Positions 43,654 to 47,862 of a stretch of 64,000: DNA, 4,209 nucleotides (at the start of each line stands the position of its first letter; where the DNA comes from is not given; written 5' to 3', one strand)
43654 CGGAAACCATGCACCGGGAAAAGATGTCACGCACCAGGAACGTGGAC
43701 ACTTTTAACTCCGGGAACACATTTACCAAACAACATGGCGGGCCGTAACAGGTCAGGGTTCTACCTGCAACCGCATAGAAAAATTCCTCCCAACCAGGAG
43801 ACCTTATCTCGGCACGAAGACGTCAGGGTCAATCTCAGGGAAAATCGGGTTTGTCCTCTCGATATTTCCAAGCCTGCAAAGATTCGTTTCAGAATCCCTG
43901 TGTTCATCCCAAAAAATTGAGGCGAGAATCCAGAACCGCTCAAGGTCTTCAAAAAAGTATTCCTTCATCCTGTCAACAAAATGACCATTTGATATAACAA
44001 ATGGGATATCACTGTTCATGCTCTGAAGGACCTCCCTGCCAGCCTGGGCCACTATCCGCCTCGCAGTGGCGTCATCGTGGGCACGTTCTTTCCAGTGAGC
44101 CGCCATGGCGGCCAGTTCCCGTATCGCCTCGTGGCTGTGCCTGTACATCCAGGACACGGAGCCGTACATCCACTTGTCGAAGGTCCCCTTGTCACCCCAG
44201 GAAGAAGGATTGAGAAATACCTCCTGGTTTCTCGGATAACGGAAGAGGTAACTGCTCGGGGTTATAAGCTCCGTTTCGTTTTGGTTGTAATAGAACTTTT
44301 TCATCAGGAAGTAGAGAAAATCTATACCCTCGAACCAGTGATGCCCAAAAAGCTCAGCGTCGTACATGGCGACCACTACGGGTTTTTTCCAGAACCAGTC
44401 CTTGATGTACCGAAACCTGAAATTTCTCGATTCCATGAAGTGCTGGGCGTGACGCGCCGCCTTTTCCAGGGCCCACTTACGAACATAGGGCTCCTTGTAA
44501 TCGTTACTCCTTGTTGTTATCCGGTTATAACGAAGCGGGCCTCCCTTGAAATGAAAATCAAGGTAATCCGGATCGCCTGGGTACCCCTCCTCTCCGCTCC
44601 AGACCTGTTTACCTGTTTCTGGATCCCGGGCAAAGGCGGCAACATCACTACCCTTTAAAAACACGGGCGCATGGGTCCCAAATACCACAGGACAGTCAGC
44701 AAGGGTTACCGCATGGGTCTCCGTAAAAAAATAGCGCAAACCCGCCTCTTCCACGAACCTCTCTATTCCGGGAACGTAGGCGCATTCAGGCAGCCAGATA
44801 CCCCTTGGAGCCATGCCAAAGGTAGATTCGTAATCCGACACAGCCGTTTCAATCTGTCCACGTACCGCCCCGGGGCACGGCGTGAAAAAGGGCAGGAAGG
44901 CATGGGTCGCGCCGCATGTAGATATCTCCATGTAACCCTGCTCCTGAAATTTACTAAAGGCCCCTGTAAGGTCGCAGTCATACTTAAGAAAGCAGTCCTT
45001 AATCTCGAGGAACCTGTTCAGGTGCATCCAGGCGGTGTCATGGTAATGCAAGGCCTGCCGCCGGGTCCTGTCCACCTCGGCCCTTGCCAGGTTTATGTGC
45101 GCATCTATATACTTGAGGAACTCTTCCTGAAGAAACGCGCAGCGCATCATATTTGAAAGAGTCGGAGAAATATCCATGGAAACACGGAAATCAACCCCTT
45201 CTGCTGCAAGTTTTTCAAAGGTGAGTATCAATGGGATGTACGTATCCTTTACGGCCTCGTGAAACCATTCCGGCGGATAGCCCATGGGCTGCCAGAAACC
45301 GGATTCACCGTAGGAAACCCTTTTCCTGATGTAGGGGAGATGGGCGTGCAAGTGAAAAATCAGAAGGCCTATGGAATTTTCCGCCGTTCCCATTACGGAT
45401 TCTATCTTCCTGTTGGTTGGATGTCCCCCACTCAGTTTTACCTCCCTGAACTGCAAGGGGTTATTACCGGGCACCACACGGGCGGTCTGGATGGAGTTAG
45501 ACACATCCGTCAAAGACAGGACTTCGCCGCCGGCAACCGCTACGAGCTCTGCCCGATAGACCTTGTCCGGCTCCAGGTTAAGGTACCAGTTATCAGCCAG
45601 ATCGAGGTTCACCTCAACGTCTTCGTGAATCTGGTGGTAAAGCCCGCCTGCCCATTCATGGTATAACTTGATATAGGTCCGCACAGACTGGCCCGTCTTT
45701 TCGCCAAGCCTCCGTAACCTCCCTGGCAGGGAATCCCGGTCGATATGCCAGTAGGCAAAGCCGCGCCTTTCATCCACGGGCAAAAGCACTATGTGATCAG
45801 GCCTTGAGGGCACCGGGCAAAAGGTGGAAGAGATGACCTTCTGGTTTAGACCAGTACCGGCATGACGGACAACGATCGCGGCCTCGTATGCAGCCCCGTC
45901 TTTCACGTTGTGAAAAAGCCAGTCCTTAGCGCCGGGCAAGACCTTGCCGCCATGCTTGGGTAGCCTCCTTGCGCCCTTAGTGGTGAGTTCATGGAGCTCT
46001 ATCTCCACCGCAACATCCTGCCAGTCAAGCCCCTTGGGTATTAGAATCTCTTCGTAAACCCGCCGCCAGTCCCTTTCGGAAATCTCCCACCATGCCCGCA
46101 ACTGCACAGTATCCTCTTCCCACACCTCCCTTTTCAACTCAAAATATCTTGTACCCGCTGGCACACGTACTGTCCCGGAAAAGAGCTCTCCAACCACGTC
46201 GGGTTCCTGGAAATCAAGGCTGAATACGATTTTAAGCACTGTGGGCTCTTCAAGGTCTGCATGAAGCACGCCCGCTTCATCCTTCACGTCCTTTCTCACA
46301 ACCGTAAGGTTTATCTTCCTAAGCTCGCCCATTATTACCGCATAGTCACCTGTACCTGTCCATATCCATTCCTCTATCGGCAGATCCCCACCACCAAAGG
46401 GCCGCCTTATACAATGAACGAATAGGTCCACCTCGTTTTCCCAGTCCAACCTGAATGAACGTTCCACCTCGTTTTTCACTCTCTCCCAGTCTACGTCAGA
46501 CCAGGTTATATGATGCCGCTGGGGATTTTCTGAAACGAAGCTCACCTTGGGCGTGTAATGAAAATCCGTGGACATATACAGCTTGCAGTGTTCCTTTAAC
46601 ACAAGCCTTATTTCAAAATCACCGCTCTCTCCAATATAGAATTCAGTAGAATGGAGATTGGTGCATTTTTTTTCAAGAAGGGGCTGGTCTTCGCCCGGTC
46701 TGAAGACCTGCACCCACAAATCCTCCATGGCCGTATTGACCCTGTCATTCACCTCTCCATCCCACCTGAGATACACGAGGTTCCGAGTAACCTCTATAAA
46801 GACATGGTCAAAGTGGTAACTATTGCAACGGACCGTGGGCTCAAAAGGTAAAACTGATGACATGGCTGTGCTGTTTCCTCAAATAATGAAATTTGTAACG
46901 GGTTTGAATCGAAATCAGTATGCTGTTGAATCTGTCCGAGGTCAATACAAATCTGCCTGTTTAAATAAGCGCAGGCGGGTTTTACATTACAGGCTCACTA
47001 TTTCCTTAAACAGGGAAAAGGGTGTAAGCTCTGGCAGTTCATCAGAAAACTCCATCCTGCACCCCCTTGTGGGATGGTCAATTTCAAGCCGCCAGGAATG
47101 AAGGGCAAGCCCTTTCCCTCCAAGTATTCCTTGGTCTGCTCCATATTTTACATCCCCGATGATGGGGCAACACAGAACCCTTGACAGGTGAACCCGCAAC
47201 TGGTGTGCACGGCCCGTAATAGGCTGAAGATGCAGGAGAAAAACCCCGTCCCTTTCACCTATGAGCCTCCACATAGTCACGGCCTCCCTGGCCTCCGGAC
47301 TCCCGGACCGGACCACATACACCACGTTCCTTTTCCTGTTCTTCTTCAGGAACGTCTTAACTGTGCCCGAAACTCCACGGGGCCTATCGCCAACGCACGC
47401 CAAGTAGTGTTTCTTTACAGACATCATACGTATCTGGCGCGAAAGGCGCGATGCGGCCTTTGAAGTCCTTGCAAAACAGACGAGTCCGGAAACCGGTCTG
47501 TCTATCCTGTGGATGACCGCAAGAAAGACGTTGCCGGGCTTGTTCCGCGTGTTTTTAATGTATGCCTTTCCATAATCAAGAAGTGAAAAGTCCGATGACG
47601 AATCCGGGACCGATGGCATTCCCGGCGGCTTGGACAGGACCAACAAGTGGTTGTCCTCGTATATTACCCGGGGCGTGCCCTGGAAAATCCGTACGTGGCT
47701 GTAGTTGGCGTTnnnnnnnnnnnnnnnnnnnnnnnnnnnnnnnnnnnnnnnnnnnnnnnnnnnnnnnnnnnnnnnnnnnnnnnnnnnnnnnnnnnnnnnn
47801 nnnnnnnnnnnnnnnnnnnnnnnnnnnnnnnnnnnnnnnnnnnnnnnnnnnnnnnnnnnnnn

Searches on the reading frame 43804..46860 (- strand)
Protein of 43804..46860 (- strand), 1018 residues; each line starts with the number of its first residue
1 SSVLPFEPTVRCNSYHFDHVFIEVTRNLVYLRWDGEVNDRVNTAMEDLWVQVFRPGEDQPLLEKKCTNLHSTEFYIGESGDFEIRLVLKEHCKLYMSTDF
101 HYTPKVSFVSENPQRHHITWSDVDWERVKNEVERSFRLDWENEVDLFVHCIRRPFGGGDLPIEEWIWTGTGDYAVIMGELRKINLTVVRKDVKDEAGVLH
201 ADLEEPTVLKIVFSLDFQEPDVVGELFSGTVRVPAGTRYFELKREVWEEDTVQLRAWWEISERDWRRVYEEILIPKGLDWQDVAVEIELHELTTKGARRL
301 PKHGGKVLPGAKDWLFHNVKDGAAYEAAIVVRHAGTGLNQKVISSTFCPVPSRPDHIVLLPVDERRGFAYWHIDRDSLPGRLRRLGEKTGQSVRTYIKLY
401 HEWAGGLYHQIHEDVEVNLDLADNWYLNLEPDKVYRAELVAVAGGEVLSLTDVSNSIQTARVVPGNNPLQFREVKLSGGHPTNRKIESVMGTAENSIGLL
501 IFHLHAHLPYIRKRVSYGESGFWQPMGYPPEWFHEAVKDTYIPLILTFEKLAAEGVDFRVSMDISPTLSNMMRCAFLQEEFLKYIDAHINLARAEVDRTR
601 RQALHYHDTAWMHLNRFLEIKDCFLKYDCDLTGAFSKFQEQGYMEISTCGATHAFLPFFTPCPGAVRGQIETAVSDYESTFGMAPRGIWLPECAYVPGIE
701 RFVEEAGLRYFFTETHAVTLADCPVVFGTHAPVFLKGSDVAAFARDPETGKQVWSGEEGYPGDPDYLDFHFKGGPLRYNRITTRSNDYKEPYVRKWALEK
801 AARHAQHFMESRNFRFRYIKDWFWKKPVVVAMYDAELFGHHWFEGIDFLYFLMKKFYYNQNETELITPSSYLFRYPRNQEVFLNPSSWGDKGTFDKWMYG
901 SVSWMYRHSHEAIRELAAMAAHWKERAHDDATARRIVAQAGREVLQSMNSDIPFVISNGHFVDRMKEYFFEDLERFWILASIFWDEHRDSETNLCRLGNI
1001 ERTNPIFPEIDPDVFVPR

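Call 77: search_protein_families(library=pfam, proteins=[window:43804-46860:-], max_evalue=0.00001)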
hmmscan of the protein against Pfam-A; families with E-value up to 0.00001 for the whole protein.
window:43804-46860:- (1018 aa): 3 families
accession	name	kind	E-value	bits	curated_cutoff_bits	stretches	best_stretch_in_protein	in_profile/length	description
PF03065.20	Glyco_hydro_57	-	1.2e-33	117.1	21.2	1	501-877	1-284/291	Glycosyl hydrolase family 57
PF09210.16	BE_C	-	5.2e-15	56.1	25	1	909-1015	2-101/101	1,4-alpha-glucan branching enzyme, C-terminal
PF16258.11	DUF4912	-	1.7e-12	48.1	29.4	1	355-464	4-112/118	Domain of unknown function (DUF4912)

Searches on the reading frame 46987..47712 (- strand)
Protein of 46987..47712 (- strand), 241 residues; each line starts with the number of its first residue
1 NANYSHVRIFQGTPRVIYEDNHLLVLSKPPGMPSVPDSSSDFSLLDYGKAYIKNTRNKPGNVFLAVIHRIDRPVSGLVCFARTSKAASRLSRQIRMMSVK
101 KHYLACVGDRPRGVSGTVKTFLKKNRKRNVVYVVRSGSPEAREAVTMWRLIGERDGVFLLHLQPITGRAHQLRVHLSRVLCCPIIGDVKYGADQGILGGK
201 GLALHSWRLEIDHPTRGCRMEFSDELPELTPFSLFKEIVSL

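Call 86: search_protein_families(library=pfam, proteins=[window:46987-47712:-], max_evalue=0.1)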
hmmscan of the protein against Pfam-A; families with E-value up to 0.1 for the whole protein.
window:46987-47712:- (241 aa): 1 family
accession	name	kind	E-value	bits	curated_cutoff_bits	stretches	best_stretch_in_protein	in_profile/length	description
PF00849.27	PseudoU_synth_2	-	1.2e-28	100.6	26.8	1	22-177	1-151/152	RNA pseudouridylate synthase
